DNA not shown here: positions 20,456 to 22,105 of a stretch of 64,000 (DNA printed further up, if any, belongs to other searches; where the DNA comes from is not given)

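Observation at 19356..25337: Candidate amine or xenobiotic catabolic cluster: GS-like ligase + fused double-SDR + AhpD-like + P450 (+ cupin + LLM oxidoreductase)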

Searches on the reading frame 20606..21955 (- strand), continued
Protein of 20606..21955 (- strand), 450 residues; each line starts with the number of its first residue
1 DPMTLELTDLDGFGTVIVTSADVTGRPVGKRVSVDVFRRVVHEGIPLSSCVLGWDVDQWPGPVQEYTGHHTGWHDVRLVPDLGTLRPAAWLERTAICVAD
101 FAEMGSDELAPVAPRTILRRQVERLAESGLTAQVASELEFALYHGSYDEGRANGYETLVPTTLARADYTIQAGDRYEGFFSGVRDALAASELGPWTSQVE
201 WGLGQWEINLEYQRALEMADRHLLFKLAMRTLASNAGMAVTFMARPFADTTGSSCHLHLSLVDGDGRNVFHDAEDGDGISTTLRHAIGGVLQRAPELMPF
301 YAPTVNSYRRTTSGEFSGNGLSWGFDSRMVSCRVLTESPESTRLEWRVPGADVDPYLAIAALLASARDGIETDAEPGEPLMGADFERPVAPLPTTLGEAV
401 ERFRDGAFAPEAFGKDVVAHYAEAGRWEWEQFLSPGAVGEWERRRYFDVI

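Call 30: search_solved_structures(query=window:20606-21955:-, max_evalue=1e-40, show_alignments=3)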
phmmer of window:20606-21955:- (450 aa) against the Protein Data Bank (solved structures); distinct sequences matched with E-value up to 1e-40: 3.
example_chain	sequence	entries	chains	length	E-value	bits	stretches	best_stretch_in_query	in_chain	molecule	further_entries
11zs_A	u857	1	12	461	3.1e-78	266.9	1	14-448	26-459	Glutamine synthetase, catalytic domain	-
5dm3_A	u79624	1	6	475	5.8e-68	233.1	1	13-446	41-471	L-glutamine synthetase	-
9qur_A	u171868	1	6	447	2.8e-42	148.4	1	74-447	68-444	Glutamate--methylamine ligase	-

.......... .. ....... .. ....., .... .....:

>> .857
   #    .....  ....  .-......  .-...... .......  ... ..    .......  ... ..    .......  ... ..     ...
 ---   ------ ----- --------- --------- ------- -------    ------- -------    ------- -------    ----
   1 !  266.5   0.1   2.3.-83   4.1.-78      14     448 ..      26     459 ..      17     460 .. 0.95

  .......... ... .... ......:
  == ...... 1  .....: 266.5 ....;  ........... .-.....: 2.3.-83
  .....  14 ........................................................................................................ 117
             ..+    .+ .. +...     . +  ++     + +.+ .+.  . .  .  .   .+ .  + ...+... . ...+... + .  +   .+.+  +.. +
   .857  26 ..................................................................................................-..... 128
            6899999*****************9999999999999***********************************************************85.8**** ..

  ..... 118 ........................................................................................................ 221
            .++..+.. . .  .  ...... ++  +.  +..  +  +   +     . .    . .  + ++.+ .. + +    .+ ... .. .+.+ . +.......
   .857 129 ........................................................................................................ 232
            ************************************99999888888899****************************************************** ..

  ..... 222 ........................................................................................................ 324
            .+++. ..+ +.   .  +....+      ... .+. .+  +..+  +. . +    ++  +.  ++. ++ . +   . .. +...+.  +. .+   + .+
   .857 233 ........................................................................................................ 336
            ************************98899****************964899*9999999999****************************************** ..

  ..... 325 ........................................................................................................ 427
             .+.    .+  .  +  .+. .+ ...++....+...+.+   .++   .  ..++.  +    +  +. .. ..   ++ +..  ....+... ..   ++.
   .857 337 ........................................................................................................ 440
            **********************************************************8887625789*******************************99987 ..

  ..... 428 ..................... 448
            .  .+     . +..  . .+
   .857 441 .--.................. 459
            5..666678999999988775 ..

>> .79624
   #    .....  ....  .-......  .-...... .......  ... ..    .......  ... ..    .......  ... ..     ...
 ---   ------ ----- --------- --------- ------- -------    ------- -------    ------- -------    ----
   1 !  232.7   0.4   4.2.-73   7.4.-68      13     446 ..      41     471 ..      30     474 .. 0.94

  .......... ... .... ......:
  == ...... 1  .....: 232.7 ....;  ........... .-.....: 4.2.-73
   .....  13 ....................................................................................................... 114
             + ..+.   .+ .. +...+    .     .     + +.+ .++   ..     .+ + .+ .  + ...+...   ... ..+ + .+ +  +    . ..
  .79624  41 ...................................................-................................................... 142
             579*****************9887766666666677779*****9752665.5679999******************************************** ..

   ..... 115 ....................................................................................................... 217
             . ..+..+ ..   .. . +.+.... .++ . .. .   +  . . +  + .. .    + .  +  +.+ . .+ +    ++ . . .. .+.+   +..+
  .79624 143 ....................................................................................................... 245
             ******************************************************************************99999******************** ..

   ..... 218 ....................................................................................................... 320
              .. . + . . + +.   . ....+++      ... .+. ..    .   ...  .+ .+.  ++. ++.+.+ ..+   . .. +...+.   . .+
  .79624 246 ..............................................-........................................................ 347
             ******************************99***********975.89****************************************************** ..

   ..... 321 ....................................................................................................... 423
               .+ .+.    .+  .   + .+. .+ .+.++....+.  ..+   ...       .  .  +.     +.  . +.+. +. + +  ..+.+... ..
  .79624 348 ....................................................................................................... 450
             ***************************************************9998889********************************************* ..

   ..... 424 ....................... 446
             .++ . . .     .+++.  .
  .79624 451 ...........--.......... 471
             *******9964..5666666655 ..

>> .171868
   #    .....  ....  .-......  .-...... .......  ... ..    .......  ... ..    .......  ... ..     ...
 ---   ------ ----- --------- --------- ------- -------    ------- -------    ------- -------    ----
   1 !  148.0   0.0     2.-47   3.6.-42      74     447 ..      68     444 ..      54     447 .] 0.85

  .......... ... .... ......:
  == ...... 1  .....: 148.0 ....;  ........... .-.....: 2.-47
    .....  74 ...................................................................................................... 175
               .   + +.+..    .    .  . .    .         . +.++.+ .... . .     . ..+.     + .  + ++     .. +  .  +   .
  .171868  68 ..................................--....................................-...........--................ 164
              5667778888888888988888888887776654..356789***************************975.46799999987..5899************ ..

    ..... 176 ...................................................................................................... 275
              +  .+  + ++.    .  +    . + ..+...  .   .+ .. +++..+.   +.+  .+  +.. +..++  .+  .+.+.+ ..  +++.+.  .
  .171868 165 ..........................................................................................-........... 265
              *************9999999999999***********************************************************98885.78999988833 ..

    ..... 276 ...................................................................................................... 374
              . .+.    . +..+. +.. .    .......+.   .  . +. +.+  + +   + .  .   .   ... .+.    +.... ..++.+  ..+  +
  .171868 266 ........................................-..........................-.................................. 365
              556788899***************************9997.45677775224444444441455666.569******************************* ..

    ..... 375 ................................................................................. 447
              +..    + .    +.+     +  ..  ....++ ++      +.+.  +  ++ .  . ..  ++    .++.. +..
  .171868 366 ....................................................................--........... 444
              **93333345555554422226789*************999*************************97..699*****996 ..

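Call 33: search_solved_structures(query=L062:8749-9990:+, max_evalue=1e-30)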
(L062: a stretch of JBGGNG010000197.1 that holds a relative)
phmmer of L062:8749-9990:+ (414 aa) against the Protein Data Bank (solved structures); distinct sequences matched with E-value up to 1e-30: 275 (the best 60 are shown).
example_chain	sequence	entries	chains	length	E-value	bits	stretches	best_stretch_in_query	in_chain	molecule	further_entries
8vxi_A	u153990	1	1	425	1.9e-126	425.3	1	9-413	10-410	CYP125MRCA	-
8vxg_A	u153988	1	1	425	6.4e-125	420.3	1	9-413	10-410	CYP125MRCA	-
7qke_A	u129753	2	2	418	1.5e-79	270.8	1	10-411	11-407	Steroid C26-monooxygenase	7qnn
5dqn_A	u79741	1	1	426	4.5e-79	269.2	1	8-411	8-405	Cytochrome P450 CYP125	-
4apy_A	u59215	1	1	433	6.1e-79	268.8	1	8-411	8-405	P450 HEME-THIOLATE PROTEIN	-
7qwn_A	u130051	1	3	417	1.4e-78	267.6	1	10-411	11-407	Steroid C26-monooxygenase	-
7r1i_A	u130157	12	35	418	1.4e-78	267.6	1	10-411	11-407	Steroid C26-monooxygenase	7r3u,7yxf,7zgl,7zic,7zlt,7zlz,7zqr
2xn8_A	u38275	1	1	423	1.5e-78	267.5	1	10-411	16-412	PUTATIVE CYTOCHROME P450 125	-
2xc3_A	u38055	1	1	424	1.5e-78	267.5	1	10-411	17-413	PUTATIVE CYTOCHROME P450 125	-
2x5l_A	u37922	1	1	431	1.6e-78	267.4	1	10-411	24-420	PUTATIVE CYTOCHROME P450 125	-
3ivy_A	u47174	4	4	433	1.6e-78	267.4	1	10-411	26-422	Cytochrome P450 CYP125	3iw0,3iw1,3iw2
2x5w_A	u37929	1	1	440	1.7e-78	267.3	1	10-411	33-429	PUTATIVE CYTOCHROME P450 125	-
5li6_A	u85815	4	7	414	4.1e-75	256.2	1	7-412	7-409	Putative cytochrome P450 126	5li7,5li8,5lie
4l0e_A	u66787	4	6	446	6.3e-74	252.3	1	5-414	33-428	P450 monooxygenase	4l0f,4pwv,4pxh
6t0f_A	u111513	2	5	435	1.1e-73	251.5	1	29-412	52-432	Methyl-branched lipid omega-hydroxylase | CYP124 in complex with inhibitor compound 5'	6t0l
2wm4_A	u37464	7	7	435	1.1e-73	251.5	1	29-412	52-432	PUTATIVE CYTOCHROME P450 124 | Methyl-branched lipid omega-hydroxylase | CYP124 in complex with inhibitor carbethoxyhexyl imidazole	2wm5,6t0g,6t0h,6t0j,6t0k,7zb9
6bld_A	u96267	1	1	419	5.6e-73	249.2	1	27-412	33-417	Cytochrome P450 268A2 Cyp268A2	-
8gdi_A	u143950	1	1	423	7.8e-73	248.7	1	30-412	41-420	Cytochrome P450 124A1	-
6cvc_A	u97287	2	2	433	8.5e-73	248.6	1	30-412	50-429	Cytochrome P450 124A1, Cyp124A1 | Cytochrome P450 124A1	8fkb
8fjo_A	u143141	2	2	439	8.9e-73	248.5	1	30-412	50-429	Cytochrome P450 124A1, Cyp124A1 | Cytochrome P450 124A1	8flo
8b2p_A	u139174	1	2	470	2.9e-64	220.5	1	7-413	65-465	Cytochrome P450 alkane hydroxylase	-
6hqg_A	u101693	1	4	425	6.9e-64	219.2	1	10-412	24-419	Cytochrome P450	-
5fyf_A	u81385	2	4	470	3.5e-62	213.6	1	7-413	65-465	CYTOCHROME P450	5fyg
3tkt_A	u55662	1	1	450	4.7e-62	213.2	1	13-413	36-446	Cytochrome P450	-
9kki_A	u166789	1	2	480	1.4e-61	211.7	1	7-413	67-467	Cytochrome P450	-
8hgd_B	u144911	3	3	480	1.4e-61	211.6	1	7-413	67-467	Cytochrome P450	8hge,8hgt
9uy0_A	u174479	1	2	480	1.9e-61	211.2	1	7-413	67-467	Cytochrome P450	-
1cpt_A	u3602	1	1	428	3.3e-61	210.4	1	15-413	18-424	CYTOCHROME P450-TERP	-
8euh_A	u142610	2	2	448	3.9e-61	210.1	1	15-413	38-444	Cytochrome P450-terp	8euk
9ixl_B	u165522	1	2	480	4.9e-61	209.8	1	7-413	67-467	Cytochrome P450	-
8eul_A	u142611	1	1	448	5.2e-61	209.7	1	15-413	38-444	Cytochrome P450-terp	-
7ant_A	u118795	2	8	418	2.1e-58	201.2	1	7-414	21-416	Cytochrome P450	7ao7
3rwl_A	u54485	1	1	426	2.2e-58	201.1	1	7-414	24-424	Cytochrome P450 alkane hydroxylase 1 CYP153A7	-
4rm4_A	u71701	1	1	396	6e-58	199.7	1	22-412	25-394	Cytochrome P450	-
5l90_A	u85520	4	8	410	1.7e-57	198.2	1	22-413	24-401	Cytochrome P450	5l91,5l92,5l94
4z5p_A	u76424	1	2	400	5.6e-54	186.6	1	27-411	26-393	Cytochrome P450 hydroxylase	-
5cje_A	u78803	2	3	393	6.1e-54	186.5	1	22-413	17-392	Cytochrome P450 hydroxylase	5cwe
7y9o_A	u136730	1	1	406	1e-53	185.7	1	22-411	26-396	Cytochrome P450 monooxygenase YjiB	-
6hqw_A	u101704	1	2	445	4.1e-53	183.7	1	13-413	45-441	Cytochrome P450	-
6gmf_A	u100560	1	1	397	1.7e-52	181.7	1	7-413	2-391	Putative cytochrome P450 hydroxylase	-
7y97_A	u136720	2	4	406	1.9e-52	181.6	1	22-409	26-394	Cytochrome P450 monooxygenase YjiB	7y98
7ayx_A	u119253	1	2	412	1.9e-52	181.5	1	43-394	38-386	Cytochrome P450 113A1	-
2yoo_A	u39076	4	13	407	2.6e-52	181.1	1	7-412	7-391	P450 HEME-THIOLATE PROTEIN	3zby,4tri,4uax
5vws_A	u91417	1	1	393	6.4e-52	179.8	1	24-413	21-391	Cytochrome P450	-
7smz_A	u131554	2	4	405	1.2e-51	178.8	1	9-412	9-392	Cytochrome P450 142A3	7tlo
7sh5_A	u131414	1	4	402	2.3e-51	177.9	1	9-412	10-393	Cytochrome P450 142A3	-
9vgn_A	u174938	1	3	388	4e-51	177.2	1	24-388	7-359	Cytochrome P450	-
3ejb_B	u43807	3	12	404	1.1e-50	175.7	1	21-403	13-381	Biotin biosynthesis cytochrome P450-like enzyme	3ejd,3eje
6hqd_A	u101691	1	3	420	1.3e-50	175.5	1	7-413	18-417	Cytochrome P450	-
9vgm_A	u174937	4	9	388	1.4e-50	175.4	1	24-388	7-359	Cytochrome P450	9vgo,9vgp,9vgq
9vfd_A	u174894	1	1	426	1.4e-50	175.4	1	7-413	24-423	Cytochrome P450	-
4yzr_A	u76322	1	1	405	3.4e-50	174.1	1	23-413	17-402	Polyketide biosynthesis cytochrome P450 PksS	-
2xkr_A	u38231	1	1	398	4.2e-50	173.8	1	47-412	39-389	PUTATIVE CYTOCHROME P450 142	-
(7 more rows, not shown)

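Call 34: search_solved_structures(query=L062:4388-5695:+, max_evalue=1e-30)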
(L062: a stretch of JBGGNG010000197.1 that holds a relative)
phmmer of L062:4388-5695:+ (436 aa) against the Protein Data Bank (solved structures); distinct sequences matched with E-value up to 1e-30: 20.
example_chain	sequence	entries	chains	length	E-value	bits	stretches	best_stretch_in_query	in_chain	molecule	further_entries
8s59_O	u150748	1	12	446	3e-48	168.2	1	65-417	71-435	Glutamine synthetase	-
8tfb_A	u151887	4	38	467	3.5e-48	167.9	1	66-417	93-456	Glutamine synthetase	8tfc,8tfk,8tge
8ufj_A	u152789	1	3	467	8.6e-48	166.6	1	66-417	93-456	Glutamine synthetase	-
7tdp_A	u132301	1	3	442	1.5e-47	165.9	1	92-416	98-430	Glutamine synthetase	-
7tfa_B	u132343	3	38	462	1.7e-47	165.7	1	92-416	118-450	Glutamine synthetase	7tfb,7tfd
8ool_A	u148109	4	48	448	3.2e-47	164.8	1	90-422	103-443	Glutamine synthetase from Methanothermococcus thermolithotrophicus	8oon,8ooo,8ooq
4lnf_A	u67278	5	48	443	1.3e-45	159.4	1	93-416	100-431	Glutamine synthetase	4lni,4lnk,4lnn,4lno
4s0r_A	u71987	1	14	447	1.4e-45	159.4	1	93-416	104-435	Glutamine synthetase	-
7tfc_A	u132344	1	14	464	1.5e-45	159.2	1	93-416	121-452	Glutamine synthetase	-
8oow_A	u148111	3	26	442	6.3e-45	157.2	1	93-427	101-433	Glutamine synthetase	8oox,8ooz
7tdv_A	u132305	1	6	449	1.1e-43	153.1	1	92-428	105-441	Glutamine synthetase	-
7tf6_A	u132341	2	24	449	1.1e-43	153.1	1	92-428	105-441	Glutamine synthetase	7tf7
9y4a_A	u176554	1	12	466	1.3e-43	152.9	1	92-428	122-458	Glutamine synthetase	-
9qur_A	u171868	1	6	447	5.2e-41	144.3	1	77-430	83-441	Glutamate--methylamine ligase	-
7ten_A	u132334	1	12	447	5.2e-40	141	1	95-411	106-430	Glutamine synthetase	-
11zs_A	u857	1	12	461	3.7e-35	125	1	14-411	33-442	Glutamine synthetase, catalytic domain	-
8wwu_A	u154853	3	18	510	4.2e-33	118.2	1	77-432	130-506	Glutamine synthetase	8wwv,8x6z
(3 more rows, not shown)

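Call 35: search_dna_similar(query=window:20606-21955:-, collection=plasmids, mode=protein, max_rows=30, max_evalue=1e-30)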
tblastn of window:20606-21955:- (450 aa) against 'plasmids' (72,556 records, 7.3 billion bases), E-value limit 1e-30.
Records with a match: 501; places in all: 605; records where one place covers at least 80% of the query: 486.
Best place of each record, by identity: <60% 501.
By first word of the organism name: Rhizobium 146; Pseudosulfitobacter 45; Sinorhizobium 30; Paracoccus 24; Acinetobacter 23; Streptomyces 20; Shinella 13; Aminobacter 13; Thioclava 10; Paraburkholderia 9; and 86 more.
By predicted mobility (MOB-suite, as given by PLSDB): non-mobilizable 352; mobilizable 77; conjugative 72.
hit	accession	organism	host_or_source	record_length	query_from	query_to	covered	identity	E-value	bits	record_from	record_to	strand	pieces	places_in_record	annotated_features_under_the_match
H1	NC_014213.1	Allomeiothermus silvanus DSM 9946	hot spring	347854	15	450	97%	41.1%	2e-84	290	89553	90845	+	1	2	glutamine synthetase family protein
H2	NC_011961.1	Thermomicrobium roseum DSM 5159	-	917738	15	448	96%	41.0%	8e-75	262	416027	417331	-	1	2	glutamine synthetase family protein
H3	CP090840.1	Streptomyces viridifaciens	Whole organism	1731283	1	450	100%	37.7%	4e-77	268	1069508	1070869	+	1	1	glutamine synthetase family protein | amino acid permease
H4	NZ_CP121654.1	Rhizobium sp. CB3171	Calliandra calothyrsus,cell culture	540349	15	448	96%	38.4%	2e-80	278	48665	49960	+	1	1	glutamine synthetase family protein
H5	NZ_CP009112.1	Rhodococcus opacus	soil sample, Enrichment culture with ...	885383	2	450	100%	37.1%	9e-81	279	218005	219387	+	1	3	glutamine synthetase family protein (x2)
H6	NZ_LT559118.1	Nonomuraea gerenzanensis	-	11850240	15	448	96%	37.8%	3e-69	246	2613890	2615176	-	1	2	none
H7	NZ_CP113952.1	Rhodococcus sp. JS3073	culture,soil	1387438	5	450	99%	36.8%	3e-79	275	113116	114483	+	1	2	record has no annotation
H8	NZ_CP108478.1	Streptomyces mirabilis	-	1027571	6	447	98%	36.7%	2e-64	232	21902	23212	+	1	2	record has no annotation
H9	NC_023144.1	Rhodococcus pyridinivorans SB3094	-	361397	4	450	99%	36.2%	1e-75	265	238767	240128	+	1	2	glutamine synthetase family protein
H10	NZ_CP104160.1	Rhizobium sp. CB3060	Leucaena leucocephala,cell culture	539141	15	448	96%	37.2%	4e-78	271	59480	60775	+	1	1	glutamine synthetase family protein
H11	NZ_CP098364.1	Paracoccus sp. TOH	cell cuture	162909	2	448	99%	35.9%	1e-64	232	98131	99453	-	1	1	glutamine synthetase family protein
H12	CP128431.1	Microbulbifer sp. MKSA007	Smenospongia aurea,bacteria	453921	6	448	98%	36.0%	2e-72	254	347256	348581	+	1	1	glutamine synthetase family protein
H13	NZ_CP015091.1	Salipiger abyssi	single cell,marine seawater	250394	15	448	96%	36.8%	3e-68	243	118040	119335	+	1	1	glutamine synthetase family protein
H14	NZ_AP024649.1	Arthrobacter sp. StoSoilB13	-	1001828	15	448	96%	36.8%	2e-67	241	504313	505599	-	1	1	none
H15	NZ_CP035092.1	Paracoccus denitrificans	Homo sapiens,cell culture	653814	2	448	99%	35.7%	3e-67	240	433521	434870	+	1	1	glutamine synthetase family protein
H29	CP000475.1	Paenarthrobacter aurescens TC1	-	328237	7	450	99%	34.7%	1e-71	253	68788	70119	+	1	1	ipuC: gamma-glutamylisopropylamide synthetase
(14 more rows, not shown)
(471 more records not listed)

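Call 36: get_annotated_region(hit=H29, flank=9000)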
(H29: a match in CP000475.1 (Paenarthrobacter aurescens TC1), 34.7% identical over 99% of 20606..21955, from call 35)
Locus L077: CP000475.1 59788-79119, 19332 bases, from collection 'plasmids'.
description: Paenarthrobacter aurescens TC1 plasmid pTC1, complete sequence
organism: Paenarthrobacter aurescens TC1 (NCBI taxid 290340)
taxonomy: Bacteria; Actinomycetota; Actinomycetes; Micrococcales; Micrococcaceae; Paenarthrobacter; Paenarthrobacter aurescens; Paenarthrobacter aurescens TC1
host: -; source: -; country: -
typing (MOB-suite, as given by PLSDB): conjugative; replicon rep_cluster_1783; relaxase MOBF,MOBF; mating-pair formation MPF_T
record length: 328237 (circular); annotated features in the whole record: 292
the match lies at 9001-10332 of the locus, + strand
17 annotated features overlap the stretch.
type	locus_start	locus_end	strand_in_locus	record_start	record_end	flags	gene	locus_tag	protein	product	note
CDS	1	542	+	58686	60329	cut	-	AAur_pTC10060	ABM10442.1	putative coenzyme A ligase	-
CDS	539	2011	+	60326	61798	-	maoB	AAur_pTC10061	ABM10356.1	phenylacetaldehyde dehydrogenase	-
CDS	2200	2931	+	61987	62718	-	-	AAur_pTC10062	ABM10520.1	putative glutamine amidotransferase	-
CDS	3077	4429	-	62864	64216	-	-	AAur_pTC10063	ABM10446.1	Aldehyde dehydrogenase (NAD) family protein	-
CDS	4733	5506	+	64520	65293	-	-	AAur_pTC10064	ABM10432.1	oxidoreductase, short chain dehydrogenase/reductase family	-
CDS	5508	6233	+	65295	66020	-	-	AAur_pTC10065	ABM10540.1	putative glutamine amidotransferase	-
CDS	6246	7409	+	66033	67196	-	-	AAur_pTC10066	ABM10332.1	putative Cytochrome P450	-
CDS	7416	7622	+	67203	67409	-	-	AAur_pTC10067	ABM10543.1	Ferredoxin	-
CDS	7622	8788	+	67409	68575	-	-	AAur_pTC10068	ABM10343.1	putative ferredoxin reductase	-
CDS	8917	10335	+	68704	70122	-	ipuC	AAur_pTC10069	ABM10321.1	gamma-glutamylisopropylamide synthetase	-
CDS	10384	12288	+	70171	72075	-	-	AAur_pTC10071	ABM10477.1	GAF domain protein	-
CDS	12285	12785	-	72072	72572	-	-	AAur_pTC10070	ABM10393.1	putative Transcriptional regulator, AsnC family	-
CDS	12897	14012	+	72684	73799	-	ald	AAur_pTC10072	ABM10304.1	alanine dehydrogenase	-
CDS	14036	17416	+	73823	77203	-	pyc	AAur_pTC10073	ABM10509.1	Pyruvate carboxylase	-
CDS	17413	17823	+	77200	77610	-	-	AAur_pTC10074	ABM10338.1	putative transcription factor WhiB family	-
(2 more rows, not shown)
